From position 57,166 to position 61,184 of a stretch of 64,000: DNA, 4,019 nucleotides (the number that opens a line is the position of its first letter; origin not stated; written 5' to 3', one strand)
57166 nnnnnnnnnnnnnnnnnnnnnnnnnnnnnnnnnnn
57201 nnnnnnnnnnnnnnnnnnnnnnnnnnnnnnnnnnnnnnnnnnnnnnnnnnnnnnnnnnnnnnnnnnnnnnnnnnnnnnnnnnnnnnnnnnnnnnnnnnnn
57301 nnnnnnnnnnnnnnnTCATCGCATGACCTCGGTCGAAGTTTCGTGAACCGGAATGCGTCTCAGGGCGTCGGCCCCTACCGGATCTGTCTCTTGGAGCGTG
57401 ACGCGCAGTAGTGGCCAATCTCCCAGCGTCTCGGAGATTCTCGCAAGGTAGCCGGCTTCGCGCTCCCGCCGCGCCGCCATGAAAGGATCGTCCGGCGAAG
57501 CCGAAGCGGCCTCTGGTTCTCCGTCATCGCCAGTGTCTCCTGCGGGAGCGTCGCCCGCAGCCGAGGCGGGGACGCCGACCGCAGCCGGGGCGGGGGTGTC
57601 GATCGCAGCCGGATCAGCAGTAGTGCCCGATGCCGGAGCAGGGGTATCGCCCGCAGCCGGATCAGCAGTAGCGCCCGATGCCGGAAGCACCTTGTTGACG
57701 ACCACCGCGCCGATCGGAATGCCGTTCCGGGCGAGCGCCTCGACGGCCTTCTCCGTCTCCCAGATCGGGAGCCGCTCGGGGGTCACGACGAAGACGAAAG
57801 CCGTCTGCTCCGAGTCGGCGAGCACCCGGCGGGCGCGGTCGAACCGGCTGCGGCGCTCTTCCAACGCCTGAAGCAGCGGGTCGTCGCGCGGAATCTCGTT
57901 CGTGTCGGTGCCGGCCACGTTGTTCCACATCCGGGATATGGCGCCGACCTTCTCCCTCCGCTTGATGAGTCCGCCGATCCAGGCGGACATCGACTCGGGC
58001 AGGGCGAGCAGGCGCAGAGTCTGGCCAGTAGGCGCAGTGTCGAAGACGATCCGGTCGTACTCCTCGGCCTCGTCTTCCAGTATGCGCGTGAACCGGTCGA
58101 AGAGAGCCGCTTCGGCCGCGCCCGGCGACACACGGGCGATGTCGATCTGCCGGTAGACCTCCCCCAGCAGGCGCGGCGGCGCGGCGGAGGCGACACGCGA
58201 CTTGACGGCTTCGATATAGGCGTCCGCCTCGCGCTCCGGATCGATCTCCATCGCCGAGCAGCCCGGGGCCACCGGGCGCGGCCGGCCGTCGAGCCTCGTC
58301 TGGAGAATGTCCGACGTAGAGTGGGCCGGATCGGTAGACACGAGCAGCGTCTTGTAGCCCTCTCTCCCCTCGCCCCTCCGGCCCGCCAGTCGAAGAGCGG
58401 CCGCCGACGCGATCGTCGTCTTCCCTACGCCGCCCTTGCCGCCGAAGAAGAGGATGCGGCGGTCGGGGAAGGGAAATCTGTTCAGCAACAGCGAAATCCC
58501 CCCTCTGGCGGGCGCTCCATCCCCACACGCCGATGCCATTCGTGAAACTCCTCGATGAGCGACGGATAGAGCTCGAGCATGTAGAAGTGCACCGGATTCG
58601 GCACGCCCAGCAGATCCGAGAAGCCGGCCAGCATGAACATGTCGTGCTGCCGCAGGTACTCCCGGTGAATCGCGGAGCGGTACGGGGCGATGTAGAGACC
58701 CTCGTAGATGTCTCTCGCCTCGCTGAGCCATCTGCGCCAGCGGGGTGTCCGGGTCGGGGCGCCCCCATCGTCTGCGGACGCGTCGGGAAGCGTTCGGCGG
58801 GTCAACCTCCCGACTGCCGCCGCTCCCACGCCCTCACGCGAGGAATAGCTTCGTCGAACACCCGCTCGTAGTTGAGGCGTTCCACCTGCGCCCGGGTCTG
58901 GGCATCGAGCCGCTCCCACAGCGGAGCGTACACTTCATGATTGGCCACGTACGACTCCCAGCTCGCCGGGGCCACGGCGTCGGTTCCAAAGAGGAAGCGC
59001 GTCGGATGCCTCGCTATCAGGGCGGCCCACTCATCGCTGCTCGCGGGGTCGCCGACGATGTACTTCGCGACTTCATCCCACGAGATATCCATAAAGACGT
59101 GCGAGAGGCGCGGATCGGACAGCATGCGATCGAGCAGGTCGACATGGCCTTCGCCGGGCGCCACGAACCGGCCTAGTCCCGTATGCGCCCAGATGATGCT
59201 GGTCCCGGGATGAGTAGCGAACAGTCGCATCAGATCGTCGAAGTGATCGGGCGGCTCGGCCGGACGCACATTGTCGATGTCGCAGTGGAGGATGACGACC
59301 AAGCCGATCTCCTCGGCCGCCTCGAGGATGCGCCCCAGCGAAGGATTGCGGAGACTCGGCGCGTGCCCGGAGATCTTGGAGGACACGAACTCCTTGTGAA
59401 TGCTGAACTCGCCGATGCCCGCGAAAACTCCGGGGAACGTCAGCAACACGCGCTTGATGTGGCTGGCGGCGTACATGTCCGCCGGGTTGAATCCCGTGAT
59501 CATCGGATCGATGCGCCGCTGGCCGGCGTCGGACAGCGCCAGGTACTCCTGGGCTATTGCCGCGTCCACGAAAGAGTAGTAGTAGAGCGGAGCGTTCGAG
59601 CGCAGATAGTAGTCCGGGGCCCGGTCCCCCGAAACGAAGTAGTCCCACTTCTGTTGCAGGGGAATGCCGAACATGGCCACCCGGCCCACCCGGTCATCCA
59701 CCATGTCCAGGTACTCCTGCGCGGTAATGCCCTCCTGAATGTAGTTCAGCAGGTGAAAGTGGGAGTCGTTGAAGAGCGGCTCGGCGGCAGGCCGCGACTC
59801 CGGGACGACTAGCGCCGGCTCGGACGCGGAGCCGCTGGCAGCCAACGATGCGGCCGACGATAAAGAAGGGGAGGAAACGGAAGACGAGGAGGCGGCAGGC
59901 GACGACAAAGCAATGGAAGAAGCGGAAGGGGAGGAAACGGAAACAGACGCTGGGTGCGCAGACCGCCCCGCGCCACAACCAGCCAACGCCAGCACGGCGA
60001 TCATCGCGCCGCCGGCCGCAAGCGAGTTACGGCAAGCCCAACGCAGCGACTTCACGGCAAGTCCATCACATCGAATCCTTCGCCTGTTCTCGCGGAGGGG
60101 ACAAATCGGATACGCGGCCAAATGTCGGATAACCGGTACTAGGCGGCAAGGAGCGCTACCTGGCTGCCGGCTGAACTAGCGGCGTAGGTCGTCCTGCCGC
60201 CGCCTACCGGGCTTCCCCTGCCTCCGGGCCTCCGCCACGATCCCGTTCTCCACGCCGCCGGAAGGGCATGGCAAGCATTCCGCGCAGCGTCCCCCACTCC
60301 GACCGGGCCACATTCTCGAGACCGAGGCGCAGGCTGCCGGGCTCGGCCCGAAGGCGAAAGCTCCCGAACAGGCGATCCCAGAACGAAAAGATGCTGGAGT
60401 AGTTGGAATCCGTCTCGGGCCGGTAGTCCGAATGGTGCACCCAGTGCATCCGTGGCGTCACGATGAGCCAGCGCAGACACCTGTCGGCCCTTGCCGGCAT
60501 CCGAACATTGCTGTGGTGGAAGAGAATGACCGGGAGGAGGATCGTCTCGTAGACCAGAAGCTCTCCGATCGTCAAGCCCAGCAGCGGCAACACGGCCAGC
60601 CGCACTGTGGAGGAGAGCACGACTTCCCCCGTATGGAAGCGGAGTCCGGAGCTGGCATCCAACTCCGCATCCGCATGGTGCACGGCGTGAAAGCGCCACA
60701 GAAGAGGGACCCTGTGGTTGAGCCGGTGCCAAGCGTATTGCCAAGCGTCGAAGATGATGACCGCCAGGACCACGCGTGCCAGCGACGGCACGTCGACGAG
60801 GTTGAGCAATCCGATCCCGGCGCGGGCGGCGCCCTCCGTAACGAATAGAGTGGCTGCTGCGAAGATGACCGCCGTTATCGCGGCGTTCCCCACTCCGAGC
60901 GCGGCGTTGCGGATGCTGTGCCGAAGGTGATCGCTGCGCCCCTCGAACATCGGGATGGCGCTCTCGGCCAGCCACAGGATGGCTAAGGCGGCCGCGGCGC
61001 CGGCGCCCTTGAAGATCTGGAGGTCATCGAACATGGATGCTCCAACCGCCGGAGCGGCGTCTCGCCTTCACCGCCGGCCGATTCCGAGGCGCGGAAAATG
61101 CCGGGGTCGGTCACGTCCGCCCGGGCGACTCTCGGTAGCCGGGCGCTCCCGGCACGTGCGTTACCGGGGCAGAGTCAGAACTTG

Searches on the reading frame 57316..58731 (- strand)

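Call 33: search_protein_families(library=pfam, proteins=[window:57316-58731:-], max_evalue=0.001)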
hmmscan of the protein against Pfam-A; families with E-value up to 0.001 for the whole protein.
window:57316-58731:- (471 aa): 4 families
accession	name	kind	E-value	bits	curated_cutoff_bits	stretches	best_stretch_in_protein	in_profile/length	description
PF02374.21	ArsA_ATPase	-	5.5e-67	226.6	24.3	1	92-352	2-249/305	Anion-transporting ATPase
PF13614.12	AAA_31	-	5e-07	30.3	27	1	93-247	4-140/177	AAA domain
PF10609.15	ParA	-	6.1e-05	23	27.1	0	93-117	6-30/246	NUBPL iron-transfer P-loop NTPase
PF01656.29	CbiA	-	9.8e-05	22.8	25.4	1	93-240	1-54/125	CobQ/CobB/MinD/ParA nucleotide binding domain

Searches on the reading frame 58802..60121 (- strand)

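Call 33: search_protein_families(library=pfam, proteins=[window:58802-60121:-], max_evalue=0.001)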
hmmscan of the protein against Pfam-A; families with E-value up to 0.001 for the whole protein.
window:58802-60121:- (439 aa): 1 family
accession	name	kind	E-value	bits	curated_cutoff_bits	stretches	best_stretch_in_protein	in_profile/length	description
PF04909.20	Amidohydro_2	-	6e-10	39.8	26.4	1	258-422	122-287/289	Amidohydrolase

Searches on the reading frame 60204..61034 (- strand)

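Call 33: search_protein_families(library=pfam, proteins=[window:60204-61034:-], max_evalue=0.001)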
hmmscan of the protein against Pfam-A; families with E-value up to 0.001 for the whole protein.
window:60204-61034:- (276 aa): 1 family
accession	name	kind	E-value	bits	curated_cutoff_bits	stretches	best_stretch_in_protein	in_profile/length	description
PF04116.19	FA_hydroxylase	-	4.2e-29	102.1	31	1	88-225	1-132/132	Fatty acid hydroxylase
